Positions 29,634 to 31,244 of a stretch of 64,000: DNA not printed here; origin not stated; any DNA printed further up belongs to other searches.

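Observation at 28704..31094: Two co-transcribed histidine-kinase paralogues that both lack the phospho-acceptor histidine (His to Tyr, His to Asn), with no response regulator nearby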

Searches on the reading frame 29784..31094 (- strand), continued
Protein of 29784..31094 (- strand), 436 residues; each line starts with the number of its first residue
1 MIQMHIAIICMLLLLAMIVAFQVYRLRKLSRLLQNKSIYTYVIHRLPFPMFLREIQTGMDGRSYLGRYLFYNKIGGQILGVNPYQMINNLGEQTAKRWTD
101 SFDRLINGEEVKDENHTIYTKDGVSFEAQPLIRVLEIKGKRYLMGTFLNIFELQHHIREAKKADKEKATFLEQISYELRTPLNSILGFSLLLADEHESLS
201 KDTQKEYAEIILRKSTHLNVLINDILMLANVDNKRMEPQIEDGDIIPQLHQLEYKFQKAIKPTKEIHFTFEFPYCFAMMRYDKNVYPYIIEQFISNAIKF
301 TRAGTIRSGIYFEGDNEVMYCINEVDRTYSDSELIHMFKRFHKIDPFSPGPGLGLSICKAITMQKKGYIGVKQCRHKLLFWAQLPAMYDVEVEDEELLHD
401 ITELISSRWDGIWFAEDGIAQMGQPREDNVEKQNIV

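Call 68: find_encoding_contigs(protein=P0339, flank=8000, max_places=3)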
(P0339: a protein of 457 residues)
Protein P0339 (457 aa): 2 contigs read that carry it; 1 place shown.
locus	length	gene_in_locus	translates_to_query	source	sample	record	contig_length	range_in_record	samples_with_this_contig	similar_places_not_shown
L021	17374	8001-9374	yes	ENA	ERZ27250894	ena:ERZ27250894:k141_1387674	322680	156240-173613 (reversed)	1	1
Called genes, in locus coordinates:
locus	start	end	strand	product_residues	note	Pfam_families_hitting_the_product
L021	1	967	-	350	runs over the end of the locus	PF01479:S4 (weak), PF00849:PseudoU_synth_2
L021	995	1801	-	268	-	PF03793:PASTA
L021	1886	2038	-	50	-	PF00468:Ribosomal_L34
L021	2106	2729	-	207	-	PF02527:GidB, PF13847:Methyltransf_31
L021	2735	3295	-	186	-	PF07638:Sigma70_ECF (faint), PF04542:Sigma70_r2, PF04545:Sigma70_r4, PF08281:Sigma70_r4_2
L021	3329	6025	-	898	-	PF02739:5_3_exonuc_N, PF01367:5_3_exonuc, PF00476:DNA_pol_A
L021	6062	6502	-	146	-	PF01242:PTPS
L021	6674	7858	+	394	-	PF00155:Aminotran_1_2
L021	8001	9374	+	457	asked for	PF00512:HisKA, PF02518:HATPase_c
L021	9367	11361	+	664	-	PF00497:SBP_bac_3 (faint), PF02518:HATPase_c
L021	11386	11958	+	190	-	PF00881:Nitroreductase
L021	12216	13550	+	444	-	PF05697:Trigger_N, PF28537:FKBP-like_TF, PF28539:TF_C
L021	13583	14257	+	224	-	PF00574:CLP_protease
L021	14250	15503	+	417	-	PF00493:MCM (weak), PF05496:RuvB_N (weak), PF00158:Sigma54_activat (faint), PF07724:AAA_2, PF07728:AAA_5 (weak), PF13401:AAA_22 (faint), PF00004:AAA, PF10431:ClpB_D2-small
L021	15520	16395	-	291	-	PF00215:OMPdecase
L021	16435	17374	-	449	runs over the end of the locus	PF01546:Peptidase_M20, PF07687:M20_dimer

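Call 82: find_encoding_contigs(protein=P0243, flank=8000, max_places=3)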
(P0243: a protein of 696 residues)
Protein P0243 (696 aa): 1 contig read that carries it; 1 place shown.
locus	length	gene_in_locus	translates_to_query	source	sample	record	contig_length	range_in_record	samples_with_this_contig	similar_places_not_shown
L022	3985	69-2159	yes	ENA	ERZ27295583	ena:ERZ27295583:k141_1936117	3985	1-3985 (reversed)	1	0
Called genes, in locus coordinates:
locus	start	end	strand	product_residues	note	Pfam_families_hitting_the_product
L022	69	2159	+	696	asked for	PF00497:SBP_bac_3, PF00512:HisKA, PF02518:HATPase_c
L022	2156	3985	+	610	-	?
